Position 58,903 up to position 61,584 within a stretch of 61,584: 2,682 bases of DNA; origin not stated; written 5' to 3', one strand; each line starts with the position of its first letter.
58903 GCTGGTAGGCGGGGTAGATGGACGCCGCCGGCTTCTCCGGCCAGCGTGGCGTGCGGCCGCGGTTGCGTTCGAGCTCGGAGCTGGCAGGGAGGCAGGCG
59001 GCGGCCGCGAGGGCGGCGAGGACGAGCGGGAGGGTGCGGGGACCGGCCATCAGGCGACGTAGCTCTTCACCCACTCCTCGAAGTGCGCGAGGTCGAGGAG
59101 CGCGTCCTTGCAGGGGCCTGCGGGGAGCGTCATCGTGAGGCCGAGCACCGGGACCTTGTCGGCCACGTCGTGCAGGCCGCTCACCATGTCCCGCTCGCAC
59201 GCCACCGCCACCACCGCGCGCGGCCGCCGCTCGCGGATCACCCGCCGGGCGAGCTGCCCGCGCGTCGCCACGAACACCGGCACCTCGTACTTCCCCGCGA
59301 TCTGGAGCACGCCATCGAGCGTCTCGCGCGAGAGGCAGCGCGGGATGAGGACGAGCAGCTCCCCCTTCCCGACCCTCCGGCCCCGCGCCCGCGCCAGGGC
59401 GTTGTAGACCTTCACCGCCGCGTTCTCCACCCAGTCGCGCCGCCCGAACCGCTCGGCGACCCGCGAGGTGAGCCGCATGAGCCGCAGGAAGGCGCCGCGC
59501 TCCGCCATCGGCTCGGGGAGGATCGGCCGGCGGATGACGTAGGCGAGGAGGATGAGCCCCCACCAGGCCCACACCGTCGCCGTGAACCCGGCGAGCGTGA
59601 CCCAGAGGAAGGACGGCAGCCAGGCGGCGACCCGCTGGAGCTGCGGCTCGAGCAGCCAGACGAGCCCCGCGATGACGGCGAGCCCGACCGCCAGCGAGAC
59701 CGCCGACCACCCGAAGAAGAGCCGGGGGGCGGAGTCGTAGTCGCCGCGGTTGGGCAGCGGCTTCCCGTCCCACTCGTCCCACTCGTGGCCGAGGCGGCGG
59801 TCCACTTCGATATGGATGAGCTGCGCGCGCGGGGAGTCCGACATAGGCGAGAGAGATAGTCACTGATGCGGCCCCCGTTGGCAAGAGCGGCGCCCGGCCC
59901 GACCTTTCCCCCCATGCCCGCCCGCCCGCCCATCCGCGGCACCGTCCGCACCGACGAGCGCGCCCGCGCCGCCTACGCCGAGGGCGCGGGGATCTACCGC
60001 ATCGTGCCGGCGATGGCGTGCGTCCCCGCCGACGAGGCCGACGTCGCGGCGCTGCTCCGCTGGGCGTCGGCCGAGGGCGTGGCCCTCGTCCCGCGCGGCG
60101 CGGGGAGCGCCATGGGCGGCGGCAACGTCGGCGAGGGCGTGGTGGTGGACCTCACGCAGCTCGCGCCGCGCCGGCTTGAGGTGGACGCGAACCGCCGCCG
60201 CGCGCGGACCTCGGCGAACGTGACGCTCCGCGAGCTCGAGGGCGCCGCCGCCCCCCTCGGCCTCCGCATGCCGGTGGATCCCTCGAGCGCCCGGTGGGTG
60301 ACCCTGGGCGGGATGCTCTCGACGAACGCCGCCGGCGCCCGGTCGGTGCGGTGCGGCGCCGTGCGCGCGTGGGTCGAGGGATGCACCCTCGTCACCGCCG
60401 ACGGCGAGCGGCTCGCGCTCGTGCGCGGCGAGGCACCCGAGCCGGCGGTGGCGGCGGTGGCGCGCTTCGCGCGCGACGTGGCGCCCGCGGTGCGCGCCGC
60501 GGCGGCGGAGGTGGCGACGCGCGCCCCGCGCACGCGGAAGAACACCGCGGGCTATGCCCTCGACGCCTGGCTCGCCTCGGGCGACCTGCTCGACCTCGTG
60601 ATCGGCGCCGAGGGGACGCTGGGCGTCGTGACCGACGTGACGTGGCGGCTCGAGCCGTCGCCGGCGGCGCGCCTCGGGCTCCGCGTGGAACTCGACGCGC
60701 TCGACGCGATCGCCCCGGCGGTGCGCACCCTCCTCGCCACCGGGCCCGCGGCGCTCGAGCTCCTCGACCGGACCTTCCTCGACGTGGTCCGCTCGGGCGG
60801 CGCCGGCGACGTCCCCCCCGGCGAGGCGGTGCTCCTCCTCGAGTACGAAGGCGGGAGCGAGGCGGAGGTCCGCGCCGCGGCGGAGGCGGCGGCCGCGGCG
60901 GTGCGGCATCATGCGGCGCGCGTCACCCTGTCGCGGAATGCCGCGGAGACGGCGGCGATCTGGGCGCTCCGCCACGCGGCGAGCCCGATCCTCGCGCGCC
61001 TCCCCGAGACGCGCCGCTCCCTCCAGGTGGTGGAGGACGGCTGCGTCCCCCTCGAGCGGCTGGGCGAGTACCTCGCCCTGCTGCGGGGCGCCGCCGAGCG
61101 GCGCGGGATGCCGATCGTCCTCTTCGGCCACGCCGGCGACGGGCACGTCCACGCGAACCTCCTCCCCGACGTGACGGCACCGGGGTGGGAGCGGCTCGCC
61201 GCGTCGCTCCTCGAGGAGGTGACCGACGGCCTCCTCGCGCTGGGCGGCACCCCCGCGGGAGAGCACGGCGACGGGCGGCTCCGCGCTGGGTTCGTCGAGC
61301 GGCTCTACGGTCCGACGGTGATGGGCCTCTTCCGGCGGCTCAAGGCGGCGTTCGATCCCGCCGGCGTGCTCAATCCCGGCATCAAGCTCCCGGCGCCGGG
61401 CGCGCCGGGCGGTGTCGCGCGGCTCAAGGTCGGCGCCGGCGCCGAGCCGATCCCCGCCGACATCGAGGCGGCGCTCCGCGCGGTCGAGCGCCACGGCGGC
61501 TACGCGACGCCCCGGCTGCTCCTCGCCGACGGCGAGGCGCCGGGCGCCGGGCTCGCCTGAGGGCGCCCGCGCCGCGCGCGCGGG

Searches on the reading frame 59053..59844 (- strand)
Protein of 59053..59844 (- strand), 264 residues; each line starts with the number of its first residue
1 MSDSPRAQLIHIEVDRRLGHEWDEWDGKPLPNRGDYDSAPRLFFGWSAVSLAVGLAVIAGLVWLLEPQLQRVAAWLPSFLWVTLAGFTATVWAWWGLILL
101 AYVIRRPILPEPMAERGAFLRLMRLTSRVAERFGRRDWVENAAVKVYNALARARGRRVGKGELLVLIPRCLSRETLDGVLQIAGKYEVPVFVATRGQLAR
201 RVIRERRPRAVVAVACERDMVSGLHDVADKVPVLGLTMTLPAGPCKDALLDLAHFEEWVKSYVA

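Call 24: search_protein_families(library=pfam, proteins=[window:59053-59844:-], max_evalue=0.001)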
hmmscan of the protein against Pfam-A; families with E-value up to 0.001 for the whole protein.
window:59053-59844:- (264 aa): 1 family
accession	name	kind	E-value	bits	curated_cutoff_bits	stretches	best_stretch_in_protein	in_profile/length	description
PF01976.22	DUF116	-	2.3e-21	76.3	25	1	178-257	75-153/155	Protein of unknown function DUF116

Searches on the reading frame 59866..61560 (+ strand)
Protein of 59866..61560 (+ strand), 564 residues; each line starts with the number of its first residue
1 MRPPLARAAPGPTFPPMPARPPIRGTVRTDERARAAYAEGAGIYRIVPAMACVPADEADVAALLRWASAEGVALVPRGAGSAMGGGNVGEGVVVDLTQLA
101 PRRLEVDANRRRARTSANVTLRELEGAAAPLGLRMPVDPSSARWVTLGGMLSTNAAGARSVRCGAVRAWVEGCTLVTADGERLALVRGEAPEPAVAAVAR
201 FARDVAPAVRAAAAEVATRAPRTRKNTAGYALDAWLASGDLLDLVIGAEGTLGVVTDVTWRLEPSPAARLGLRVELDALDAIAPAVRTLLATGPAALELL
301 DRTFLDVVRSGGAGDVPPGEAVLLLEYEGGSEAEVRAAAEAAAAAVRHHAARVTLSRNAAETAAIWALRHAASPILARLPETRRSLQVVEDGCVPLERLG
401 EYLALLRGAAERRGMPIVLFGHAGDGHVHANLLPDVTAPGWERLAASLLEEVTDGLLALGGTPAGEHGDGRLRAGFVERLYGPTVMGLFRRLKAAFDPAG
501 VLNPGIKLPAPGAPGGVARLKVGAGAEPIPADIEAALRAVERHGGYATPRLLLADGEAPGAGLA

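Call 24: search_protein_families(library=pfam, proteins=[window:59866-61560:+], max_evalue=0.001)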
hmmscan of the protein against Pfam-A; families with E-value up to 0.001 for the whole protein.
window:59866-61560:+ (564 aa): 2 families
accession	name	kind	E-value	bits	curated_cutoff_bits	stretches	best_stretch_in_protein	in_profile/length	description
PF02913.24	FAD-oxidase_C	-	2.4e-49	168.7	21.2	1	272-505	8-246/248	FAD linked oxidases, C-terminal domain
PF01565.28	FAD_binding_4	-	6e-31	107.4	26.4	1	48-183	1-136/139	FAD binding domain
